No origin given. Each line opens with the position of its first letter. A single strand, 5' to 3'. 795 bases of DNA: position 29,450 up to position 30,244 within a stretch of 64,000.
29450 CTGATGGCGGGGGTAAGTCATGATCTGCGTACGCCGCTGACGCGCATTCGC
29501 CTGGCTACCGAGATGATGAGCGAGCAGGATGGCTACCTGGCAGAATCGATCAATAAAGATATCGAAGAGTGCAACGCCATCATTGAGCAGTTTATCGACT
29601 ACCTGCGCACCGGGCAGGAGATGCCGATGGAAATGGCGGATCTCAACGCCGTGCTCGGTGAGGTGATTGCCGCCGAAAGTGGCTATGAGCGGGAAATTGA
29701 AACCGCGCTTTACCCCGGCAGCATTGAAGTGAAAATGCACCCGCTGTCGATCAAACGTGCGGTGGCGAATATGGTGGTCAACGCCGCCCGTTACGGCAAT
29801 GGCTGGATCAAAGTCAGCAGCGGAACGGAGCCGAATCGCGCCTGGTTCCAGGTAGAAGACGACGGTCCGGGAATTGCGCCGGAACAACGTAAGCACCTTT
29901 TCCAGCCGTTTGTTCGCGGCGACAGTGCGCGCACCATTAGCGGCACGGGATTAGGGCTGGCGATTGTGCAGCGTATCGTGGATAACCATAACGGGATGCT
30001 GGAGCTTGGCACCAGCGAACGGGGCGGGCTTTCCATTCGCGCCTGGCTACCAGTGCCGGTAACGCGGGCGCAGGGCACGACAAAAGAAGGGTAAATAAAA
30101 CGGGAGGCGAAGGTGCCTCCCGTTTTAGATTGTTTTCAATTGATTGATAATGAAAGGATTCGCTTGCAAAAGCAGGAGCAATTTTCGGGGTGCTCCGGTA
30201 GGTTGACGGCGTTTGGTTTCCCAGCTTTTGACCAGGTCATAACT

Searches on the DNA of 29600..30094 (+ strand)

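Call 22: search_dna_similar(query=window:29600-30094:+, collection=ecoli_genomes, mode=near, max_rows=5)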
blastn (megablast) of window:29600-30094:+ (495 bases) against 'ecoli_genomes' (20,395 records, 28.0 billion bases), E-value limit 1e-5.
Records with a match: 5426; places in all: 5430; records where one place covers at least 80% of the query: 5423.
Genomes with a match: 5425 of 5426; with a place that covers at least 80% of the query: 5422. Places per genome that has any: lowest 1, median 1, highest 2. On chromosomes: 5429 places; on plasmids: 1.
Best place of each record, by identity: >=99% 23; 95-99% 5398; 90-95% 5.
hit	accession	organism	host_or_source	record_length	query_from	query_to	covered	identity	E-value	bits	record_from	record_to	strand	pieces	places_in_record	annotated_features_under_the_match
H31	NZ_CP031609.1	Escherichia coli strain N3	Homo sapiens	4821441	1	495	100%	100.0%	0e+0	915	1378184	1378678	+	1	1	envZ: two-component system sensor histidine kinase EnvZ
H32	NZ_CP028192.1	Escherichia coli strain CFSAN018748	tissue and/or biological fluid swine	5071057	1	495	100%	99.4%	0e+0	898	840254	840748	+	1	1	envZ: two-component system sensor histidine kinase EnvZ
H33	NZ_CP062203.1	Escherichia coli strain K_EC180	swine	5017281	1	495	100%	99.4%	0e+0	898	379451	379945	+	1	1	envZ: two-component system sensor histidine kinase EnvZ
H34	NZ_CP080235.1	Escherichia coli O139:H1 strain W13-16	Sus scrofa scrofa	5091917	1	495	100%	99.4%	0e+0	898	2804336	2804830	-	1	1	envZ: two-component system sensor histidine kinase EnvZ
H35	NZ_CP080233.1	Escherichia coli O139:H1 strain P15-25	Sus scrofa domesticus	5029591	1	495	100%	99.4%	0e+0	898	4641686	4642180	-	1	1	envZ: two-component system sensor histidine kinase EnvZ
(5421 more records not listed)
